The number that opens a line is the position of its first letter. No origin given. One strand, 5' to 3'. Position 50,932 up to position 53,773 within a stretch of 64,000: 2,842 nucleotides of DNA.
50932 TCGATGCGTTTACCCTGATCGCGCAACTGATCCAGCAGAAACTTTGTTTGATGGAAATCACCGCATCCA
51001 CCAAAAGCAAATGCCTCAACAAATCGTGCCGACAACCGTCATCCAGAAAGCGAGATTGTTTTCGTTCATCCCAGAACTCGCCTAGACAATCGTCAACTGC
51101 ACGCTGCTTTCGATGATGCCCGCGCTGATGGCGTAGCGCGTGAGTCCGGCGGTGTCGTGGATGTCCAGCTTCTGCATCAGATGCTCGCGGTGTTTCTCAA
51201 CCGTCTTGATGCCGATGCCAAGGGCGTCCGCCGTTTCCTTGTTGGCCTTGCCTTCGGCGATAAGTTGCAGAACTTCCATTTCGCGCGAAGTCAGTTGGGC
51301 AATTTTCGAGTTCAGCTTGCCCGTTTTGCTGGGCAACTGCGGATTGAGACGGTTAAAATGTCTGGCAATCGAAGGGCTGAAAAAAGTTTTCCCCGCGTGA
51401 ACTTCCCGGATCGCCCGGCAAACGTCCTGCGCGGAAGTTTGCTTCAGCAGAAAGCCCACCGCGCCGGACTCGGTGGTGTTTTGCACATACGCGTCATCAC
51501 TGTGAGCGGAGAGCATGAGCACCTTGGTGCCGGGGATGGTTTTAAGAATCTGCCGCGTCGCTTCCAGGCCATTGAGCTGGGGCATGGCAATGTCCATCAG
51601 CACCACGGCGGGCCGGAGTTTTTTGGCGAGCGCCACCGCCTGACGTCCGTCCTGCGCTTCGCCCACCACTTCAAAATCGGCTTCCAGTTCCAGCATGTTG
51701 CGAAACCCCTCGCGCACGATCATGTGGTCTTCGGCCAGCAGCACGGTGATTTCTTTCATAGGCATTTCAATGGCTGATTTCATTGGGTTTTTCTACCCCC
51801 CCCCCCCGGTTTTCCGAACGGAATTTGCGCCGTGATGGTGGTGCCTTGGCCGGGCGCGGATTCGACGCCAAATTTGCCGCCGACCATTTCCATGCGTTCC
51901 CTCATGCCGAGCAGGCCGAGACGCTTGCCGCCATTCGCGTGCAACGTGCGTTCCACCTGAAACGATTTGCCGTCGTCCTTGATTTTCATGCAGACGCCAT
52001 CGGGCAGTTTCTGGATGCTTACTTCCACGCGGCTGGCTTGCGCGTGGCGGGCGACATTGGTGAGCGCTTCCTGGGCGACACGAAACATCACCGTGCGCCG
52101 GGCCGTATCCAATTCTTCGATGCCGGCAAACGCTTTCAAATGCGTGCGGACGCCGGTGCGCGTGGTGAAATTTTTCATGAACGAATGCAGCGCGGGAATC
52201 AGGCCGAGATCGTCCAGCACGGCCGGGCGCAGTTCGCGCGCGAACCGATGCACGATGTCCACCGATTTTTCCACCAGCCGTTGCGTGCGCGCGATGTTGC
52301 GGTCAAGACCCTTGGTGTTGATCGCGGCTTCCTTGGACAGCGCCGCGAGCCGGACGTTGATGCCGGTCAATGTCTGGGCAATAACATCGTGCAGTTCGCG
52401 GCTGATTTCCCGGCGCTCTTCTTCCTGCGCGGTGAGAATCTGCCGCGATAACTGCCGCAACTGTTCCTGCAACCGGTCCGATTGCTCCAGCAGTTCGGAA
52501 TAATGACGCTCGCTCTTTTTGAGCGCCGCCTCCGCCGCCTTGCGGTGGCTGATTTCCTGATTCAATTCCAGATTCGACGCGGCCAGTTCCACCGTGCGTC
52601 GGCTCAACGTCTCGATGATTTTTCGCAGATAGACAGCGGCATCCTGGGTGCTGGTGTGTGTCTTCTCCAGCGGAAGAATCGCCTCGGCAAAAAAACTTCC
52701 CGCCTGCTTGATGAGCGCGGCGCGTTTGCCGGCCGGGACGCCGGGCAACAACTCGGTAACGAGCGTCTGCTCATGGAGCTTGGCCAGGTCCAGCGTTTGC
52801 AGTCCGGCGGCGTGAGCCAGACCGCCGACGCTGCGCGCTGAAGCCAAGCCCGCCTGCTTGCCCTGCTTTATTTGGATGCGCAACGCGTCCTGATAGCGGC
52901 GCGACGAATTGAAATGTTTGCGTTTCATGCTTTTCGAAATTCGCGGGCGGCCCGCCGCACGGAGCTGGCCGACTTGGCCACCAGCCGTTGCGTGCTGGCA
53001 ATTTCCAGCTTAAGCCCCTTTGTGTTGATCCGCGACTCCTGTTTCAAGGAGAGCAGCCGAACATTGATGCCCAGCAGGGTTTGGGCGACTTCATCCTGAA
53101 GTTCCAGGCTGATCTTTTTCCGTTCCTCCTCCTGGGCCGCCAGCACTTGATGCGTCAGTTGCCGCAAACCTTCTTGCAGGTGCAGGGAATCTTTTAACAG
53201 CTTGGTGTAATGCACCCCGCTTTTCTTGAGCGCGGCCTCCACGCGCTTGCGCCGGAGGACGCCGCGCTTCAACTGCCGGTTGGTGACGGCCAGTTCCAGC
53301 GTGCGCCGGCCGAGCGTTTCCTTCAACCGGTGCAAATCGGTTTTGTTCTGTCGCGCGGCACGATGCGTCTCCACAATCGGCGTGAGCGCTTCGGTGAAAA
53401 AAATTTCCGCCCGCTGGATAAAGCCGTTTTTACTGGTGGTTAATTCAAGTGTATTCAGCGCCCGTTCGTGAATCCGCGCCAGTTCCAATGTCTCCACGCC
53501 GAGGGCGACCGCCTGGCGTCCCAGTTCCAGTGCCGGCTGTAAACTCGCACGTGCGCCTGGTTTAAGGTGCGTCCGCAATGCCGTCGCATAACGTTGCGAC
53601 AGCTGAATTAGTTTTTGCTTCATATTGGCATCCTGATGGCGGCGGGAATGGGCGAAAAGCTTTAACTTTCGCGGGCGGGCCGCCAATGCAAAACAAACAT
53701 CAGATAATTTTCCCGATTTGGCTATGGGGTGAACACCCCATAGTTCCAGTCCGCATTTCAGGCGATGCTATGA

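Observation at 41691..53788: Shared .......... promoter-like motif at fixed 32-33 nt from four start codons: a compact, apparently leaderless regulon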

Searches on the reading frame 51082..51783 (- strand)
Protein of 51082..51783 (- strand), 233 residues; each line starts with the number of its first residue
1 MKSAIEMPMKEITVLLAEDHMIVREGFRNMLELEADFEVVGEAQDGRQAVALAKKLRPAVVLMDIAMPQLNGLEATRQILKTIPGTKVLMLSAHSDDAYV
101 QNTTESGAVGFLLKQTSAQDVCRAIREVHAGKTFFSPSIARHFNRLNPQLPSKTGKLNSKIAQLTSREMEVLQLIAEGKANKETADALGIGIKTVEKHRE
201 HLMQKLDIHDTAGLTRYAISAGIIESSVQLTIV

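Call 12: search_protein_families(library=pfam, proteins=[window:51082-51783:-], max_evalue=0.01)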
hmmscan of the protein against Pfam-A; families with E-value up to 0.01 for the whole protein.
window:51082-51783:- (233 aa): 4 families
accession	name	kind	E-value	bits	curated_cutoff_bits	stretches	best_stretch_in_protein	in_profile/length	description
PF00072.30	Response_reg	-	2.9e-28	98.7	30.2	1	14-125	1-110/111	Response regulator receiver domain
PF00196.25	GerE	-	5.3e-18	64.8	23.5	1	163-218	2-57/57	Bacterial regulatory proteins, luxR family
PF08281.18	Sigma70_r4_2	-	8.5e-05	22.6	25.7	1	159-205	6-53/54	Sigma-70, region 4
PF13384.12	HTH_23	-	0.0052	17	24.6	0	167-201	6-40/50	Homeodomain-like domain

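Call 13: find_related_loci(query=window:51082-51783:-, collection=genome_contigs, flank=10000)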
Query window:51082-51783:- (233 aa) in genome_contigs; peptide patterns used: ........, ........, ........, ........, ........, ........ (x = any residue, [..] = any of these).
599 stretches matched a pattern (row limit reached: there are more); 547 encode a relative of the query (tblastn E <= 1e-3); the best 80 are kept; 80 distinct loci.
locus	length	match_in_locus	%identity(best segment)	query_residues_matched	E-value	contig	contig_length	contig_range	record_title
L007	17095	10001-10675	89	9-233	8e-134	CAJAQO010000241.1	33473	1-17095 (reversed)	MAG: uncultured Verrucomicrobia subdivision 3 bacterium isolate B-2_bin-237 genome assembly, contig: bin-237:241/335, wh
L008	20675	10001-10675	88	9-233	4e-133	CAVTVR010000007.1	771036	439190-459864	MAG: uncultured Verrucomicrobiae bacterium isolate MFD09286.bin.2.125 genome assembly, contig: contig_28008, whole genom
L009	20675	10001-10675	87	9-233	2e-130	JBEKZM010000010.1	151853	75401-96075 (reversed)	MAG: Verrucomicrobiota bacterium isolate SPRUCE 6 SPRUCE_6_10, whole genome shotgun sequence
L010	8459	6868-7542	86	9-233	4e-127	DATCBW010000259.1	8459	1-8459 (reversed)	MAG TPA_asm: Verrucomicrobiia bacterium isolate SMAG_U7683 k141_129300, whole genome shotgun sequence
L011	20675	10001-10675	84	9-233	7e-125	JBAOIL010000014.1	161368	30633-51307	MAG: Verrucomicrobiota bacterium isolate AS_Ams2_Bin42 np2-np3_contig_25911, whole genome shotgun sequence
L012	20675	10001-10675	84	9-233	6e-124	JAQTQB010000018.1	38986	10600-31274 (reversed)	MAG: Verrucomicrobiales bacterium isolate STB_13 NODE_2168_length_38986_cov_10.366273_Sandtown_B, whole genome shotgun s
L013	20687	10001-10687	83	5-233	6e-124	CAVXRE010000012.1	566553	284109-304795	MAG: uncultured Verrucomicrobiae bacterium isolate MFD01223.bin.1.112 genome assembly, contig: contig_7518, whole genome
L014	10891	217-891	82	9-233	3e-123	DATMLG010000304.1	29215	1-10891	MAG TPA_asm: Verrucomicrobiia bacterium isolate SMAG_U12791 k141_3881138, whole genome shotgun sequence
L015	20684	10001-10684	82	6-233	2e-123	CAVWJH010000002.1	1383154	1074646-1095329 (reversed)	MAG: uncultured Verrucomicrobiae bacterium isolate MFD05502.bin.2.46 genome assembly, contig: contig_4447, whole genome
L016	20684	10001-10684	83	6-233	2e-123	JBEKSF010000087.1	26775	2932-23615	MAG: Verrucomicrobiota bacterium isolate SPRUCE 528 SPRUCE_528_87, whole genome shotgun sequence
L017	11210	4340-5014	84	9-233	4e-123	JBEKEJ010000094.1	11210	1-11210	MAG: Verrucomicrobiota bacterium isolate SPRUCE 203 SPRUCE_203_94, whole genome shotgun sequence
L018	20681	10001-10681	81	7-233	3e-122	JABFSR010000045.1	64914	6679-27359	MAG: Verrucomicrobia bacterium isolate WB-IL-17 seq_142, whole genome shotgun sequence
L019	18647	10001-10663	82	13-233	3e-122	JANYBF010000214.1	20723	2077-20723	MAG: Verrucomicrobia bacterium isolate GL140_5_metabat_486 GL140_5_k141_3253197, whole genome shotgun sequence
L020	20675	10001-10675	83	9-233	7e-122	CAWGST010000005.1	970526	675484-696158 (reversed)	MAG: uncultured Verrucomicrobiae bacterium isolate MFD05580.bin.1.36 genome assembly, contig: contig_2083, whole genome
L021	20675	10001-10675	81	9-233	2e-121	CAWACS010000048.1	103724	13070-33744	MAG: uncultured Verrucomicrobiae bacterium isolate MFD09286.bin.4.160 genome assembly, contig: contig_85841, whole genom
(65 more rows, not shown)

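Call 23: search_solved_structures(query=window:51082-51783:-, max_evalue=1e-10, show_alignments=3)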
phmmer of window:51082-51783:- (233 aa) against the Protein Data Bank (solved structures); distinct sequences matched with E-value up to 1e-10: 48.
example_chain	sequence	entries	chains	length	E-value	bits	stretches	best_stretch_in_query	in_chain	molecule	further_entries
5hev_A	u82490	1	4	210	7e-42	147.1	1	12-224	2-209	Response regulator protein VraR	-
7ve6_A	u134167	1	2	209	1.8e-40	142.5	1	12-224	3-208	Response regulator protein VraR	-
4gvp_A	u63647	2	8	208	2.1e-40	142.3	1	12-224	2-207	Response regulator protein vraR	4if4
1a04_A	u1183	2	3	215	2.2e-29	106.3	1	12-209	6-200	NITRATE/NITRITE RESPONSE REGULATOR PROTEIN NARL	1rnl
4ldz_A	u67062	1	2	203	1.3e-28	103.7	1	12-211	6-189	Transcriptional regulatory protein DesR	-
3c3w_A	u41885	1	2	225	3.3e-26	95.9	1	12-209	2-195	TWO COMPONENT TRANSCRIPTIONAL REGULATORY PROTEIN DEVR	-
3cz5_A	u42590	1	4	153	1.7e-22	83.8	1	11-143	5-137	Two-component response regulator, LuxR family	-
8zwn_A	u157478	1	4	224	1e-21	81.3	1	12-214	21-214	DNA-binding transcriptional activator EvgA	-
5f64_A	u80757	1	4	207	1.1e-21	81.2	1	14-214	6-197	Positive transcription regulator EvgA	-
4le0_A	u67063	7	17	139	2.8e-21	79.8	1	12-140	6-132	Transcriptional regulatory protein DesR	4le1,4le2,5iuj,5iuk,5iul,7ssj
7ssi_C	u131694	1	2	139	5.2e-21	78.9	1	12-140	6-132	Transcriptional regulatory protein DesR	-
4yn8_A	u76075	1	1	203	5.9e-21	78.8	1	8-215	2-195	Response regulator ChrA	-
3eul_A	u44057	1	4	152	9.9e-21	78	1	10-140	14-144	POSSIBLE NITRATE/NITRITE RESPONSE TRANSCRIPTIONAL REGULATORY PROTEIN NARL (DNA-binding res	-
6er7_A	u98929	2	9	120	1.6e-19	74.1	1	14-128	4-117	120aa long hypothetical chemotaxis protein (CheY)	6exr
1yio_A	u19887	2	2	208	3.7e-19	72.9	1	12-216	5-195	response regulatory protein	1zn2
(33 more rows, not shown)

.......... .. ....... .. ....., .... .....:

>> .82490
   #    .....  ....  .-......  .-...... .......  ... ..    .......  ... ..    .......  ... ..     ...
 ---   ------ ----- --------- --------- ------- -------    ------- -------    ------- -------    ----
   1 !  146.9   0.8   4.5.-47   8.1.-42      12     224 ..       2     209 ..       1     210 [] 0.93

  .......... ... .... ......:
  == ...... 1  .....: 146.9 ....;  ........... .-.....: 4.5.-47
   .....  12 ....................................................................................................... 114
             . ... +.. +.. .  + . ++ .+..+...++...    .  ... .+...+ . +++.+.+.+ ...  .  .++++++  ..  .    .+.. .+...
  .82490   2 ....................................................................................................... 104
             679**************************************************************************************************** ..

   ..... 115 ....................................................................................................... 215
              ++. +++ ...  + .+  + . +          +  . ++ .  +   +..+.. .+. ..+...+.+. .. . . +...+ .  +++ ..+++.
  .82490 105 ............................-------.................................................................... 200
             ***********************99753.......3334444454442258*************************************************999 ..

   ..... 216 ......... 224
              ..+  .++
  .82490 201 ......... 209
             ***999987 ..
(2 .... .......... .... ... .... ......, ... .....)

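Call 59: search_protein_families(library=ncbifam, proteins=[window:51082-51783:-], max_evalue=0.001)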
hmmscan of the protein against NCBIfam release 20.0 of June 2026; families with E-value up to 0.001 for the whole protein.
window:51082-51783:- (233 aa): 100 families (the best 25 are shown)
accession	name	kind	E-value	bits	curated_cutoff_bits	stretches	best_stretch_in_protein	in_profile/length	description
NF052445.1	RespRegMctR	equivalog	5e-60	202.4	300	1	12-223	2-204/205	two-component system response regulator MctR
NF011896.0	PRK15369.1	equivalog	8.6e-48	162.7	242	1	9-224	1-210/211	two component system response regulator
NF007018.1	PRK09483.1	equivalog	2.3e-47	161.5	280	1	12-227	2-212/217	UvrY/SirA/GacA family response regulator transcription factor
NF007935.0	PRK10651.1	equivalog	8.6e-40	136.2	250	1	11-209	6-201/216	two-component system response regulator NarL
NF047785.1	respo_reg_MadR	equivalog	4.3e-36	124.2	300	1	12-220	1-205/209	MadR family response regulator transcription factor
NF007685.0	PRK10360.1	equivalog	3.7e-34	118.2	258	1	12-216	2-190/196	response regulator transcription factor UhpA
NF007708.0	PRK10403.1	equivalog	1.9e-32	112.5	343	1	12-210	7-200/215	nitrate/nitrite response regulator protein NarP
NF007403.0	PRK09935.1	equivalog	4.7e-27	95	271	1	9-220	1-206/210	fimbria biosynthesis transcriptional regulator FimZ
NF007419.0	PRK09958.1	equivalog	7.2e-27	94.3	251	1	15-218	4-198/204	acid-sensing system DNA-binding response regulator EvgA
NF001965.0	PRK00742.1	subfamily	1.7e-23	83.4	293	1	10-118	2-111/357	chemotaxis-specific protein-glutamate methyltransferase CheB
NF040749.1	tetrathio_RR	equivalog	2.4e-22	79.6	290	1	16-215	4-185/191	tetrathionate respiration response regulator TtrR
NF006900.1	PRK09390.1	equivalog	1.2e-21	77.2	255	1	11-222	4-201/203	response regulator FixJ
NF041367.1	CheY_Halo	equivalog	4.6e-21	75.3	200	1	14-128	1-113/114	chemotaxis protein CheY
NF008098.0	PRK10840.1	equivalog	5.4e-21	75.1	235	1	9-223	1-210/216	response regulator transcription factor RcsB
NF009206.0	PRK12555.1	subfamily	2.7e-19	69.3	342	1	13-113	2-103/340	chemotaxis-specific protein-glutamate methyltransferase CheB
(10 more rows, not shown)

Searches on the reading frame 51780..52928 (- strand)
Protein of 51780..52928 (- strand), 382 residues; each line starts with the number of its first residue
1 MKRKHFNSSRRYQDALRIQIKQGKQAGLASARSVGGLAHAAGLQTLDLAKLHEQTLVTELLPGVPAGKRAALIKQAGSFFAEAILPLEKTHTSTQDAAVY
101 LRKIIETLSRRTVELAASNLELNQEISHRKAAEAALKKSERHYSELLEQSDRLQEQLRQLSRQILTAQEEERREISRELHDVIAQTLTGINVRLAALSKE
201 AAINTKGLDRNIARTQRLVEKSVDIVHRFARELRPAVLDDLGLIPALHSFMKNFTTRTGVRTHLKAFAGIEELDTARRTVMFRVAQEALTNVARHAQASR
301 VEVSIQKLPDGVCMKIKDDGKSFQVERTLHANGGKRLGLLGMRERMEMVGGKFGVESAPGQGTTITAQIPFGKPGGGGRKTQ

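Call 12: search_protein_families(library=pfam, proteins=[window:51780-52928:-], max_evalue=0.01)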
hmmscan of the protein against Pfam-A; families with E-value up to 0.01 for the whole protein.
window:51780-52928:- (382 aa): 4 families
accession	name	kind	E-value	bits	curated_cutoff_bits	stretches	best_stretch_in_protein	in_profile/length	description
PF02518.31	HATPase_c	-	1.5e-14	54.8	26.4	1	281-371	6-109/111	Histidine kinase-, DNA gyrase B-, and HSP90-like ATPase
PF07730.19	HisKA_3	-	4e-13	50.1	24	1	171-238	1-68/68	Histidine kinase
PF13581.12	HATPase_c_2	-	6.9e-07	29.8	27.4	1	260-329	11-85/127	Histidine kinase-like ATPase domain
PF01519.22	DUF16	-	0.0043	17.9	40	1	130-196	30-101/104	Protein of unknown function DUF16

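Call 59: search_protein_families(library=ncbifam, proteins=[window:51780-52928:-], max_evalue=0.001)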
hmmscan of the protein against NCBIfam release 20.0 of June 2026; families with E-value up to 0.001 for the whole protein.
window:51780-52928:- (382 aa): 9 families
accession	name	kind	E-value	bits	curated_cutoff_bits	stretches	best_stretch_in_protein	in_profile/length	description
NF052443.1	SensHisKinMctS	equivalog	3e-51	174.2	700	1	154-370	233-447/457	two-component system sensor histidine kinase MctS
NF008649.0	PRK11644.1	equivalog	8.5e-40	136.9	408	1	153-370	282-495/499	signal transduction histidine-protein kinase/phosphatase UhpB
NF052531.1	Strep_LiaS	equivalog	3.7e-26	92.2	450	1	101-370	63-326/328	envelope stress sensor histidine kinase LiaS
NF047786.1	his_kin_MadS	equivalog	1.1e-21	77.5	500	1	103-370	161-434/434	MadS family sensor histidine kinase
NF008184.0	PRK10935.1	equivalog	2.5e-20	72.6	553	1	144-368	339-556/565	nitrate/nitrite two-component system sensor histidine kinase NarQ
NF007896.0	PRK10600.1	equivalog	5.3e-19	68.3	578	1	162-366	381-580/598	nitrate/nitrite two-component system sensor histidine kinase NarX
NF047322.1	HK_morpho_MacS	equivalog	5.3e-14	52.2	300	1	152-370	165-367/367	MacS family sensor histidine kinase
NF007898.0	PRK10604.1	equivalog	9e-06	25.1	478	1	187-327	227-365/433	two-component system sensor histidine kinase RstB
NF041045.1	RsbA_anti_sig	subfamily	0.00048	19.5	210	1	255-324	189-256/303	anti-sigma factor RsbA family regulatory protein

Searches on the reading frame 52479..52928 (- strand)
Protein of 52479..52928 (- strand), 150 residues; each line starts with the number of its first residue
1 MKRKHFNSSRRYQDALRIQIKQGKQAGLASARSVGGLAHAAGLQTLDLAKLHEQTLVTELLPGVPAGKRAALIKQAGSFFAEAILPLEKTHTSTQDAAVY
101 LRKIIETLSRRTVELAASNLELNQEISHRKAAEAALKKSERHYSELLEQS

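Call 57: search_protein_families(library=pfam, proteins=[window:52479-52928:-], max_evalue=1)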
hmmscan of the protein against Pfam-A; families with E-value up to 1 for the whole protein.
seq(150 aa): 1 family
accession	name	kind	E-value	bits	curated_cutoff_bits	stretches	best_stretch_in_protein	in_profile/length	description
PF08673.15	RsbU_N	-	0.062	13.9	25.5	1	11-66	2-56/75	Phosphoserine phosphatase RsbU, N-terminal domain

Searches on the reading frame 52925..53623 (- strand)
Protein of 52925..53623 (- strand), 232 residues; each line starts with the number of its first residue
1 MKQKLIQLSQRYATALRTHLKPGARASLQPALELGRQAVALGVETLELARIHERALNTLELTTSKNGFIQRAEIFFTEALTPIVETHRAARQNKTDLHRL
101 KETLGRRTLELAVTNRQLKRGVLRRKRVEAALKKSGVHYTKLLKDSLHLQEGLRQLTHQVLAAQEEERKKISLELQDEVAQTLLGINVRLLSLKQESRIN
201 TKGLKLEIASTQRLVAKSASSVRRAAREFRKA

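Call 12: search_protein_families(library=pfam, proteins=[window:52925-53623:-], max_evalue=0.01)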
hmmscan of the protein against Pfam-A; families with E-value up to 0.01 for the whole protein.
window:52925-53623:- (232 aa): 3 families
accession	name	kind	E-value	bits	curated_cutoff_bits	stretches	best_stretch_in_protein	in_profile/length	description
PF08673.15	RsbU_N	-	5.3e-08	33.3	25.5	1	10-80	1-69/75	Phosphoserine phosphatase RsbU, N-terminal domain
PF07730.19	HisKA_3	-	3.4e-07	31.2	24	1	167-231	1-65/68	Histidine kinase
PF00453.23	Ribosomal_L20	-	0.0087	16.6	30.8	0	88-144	20-79/107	Ribosomal protein L20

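Call 59: search_protein_families(library=ncbifam, proteins=[window:52925-53623:-], max_evalue=0.001)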
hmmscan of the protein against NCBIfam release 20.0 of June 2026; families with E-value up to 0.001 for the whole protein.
window:52925-53623:- (232 aa): 1 family
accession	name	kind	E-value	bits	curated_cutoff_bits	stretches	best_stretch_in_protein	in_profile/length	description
NF052443.1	SensHisKinMctS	equivalog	1.1e-06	27.2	700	1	151-230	234-313/457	two-component system sensor histidine kinase MctS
